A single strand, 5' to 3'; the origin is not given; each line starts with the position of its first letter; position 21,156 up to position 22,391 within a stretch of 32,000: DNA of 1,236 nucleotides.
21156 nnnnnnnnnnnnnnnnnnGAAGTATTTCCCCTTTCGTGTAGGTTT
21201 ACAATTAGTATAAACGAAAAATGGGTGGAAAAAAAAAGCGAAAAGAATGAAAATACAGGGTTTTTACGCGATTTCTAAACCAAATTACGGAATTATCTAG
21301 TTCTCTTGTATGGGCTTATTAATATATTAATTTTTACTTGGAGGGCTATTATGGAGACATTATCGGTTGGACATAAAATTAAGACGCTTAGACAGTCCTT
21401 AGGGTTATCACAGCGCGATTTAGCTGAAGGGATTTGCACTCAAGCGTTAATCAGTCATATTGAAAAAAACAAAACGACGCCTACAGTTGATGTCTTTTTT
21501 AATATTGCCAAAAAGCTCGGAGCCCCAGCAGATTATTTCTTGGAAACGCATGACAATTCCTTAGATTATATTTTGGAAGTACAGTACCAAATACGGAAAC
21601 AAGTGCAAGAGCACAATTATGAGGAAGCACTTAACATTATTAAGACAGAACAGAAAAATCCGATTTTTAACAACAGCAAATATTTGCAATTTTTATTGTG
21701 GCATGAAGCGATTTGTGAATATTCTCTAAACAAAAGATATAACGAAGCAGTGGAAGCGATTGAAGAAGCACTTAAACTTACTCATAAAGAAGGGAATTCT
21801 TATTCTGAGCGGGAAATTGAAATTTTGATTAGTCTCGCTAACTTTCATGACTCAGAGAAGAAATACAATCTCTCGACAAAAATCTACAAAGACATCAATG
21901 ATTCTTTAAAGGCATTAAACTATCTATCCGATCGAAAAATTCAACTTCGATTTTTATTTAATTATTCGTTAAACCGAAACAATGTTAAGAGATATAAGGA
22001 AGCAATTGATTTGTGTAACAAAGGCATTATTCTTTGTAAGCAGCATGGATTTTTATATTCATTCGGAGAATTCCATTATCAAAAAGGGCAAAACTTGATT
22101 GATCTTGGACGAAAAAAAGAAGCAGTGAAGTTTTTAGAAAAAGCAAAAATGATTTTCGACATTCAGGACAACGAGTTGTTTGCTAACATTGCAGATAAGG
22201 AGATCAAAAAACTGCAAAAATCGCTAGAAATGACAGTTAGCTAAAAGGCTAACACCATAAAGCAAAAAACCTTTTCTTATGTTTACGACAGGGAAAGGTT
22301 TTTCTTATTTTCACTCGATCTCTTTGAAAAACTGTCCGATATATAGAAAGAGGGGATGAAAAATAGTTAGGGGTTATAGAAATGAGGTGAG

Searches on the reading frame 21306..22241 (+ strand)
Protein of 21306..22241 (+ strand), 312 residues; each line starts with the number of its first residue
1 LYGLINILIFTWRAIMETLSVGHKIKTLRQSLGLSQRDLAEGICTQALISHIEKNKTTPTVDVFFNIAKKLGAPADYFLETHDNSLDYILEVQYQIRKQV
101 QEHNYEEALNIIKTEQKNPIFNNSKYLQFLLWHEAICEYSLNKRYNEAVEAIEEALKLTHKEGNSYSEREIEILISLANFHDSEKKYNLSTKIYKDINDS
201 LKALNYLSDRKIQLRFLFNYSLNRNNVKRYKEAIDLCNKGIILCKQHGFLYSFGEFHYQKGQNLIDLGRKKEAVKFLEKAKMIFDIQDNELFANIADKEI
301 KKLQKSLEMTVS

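Call 29: search_protein_families(library=pfam, proteins=[window:21306-22241:+], max_evalue=0.00001)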
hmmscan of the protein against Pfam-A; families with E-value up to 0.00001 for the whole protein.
window:21306-22241:+ (312 aa): 7 families
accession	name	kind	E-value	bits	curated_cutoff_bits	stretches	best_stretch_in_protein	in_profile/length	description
PF18768.7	RNPP_C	-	9.2e-15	55.1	26.5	1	96-296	4-204/213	RNPP family C-terminal domain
PF01381.28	HTH_3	-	1e-12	48.3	23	1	25-78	1-55/55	Helix-turn-helix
PF07719.23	TPR_2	-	1e-09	38.2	27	0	255-281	2-28/34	Tetratricopeptide repeat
PF12844.13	HTH_19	-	6.5e-09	36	30.2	1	22-80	1-60/64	Helix-turn-helix domain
PF13181.12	TPR_8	-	1.1e-07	31.9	25.7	0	255-280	2-27/34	Tetratricopeptide repeat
PF00515.34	TPR_1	-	3.7e-07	30.1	27.8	0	138-158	10-30/34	Tetratricopeptide repeat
PF13560.12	HTH_31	-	3.9e-06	27.5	27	1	22-75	3-58/64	Helix-turn-helix domain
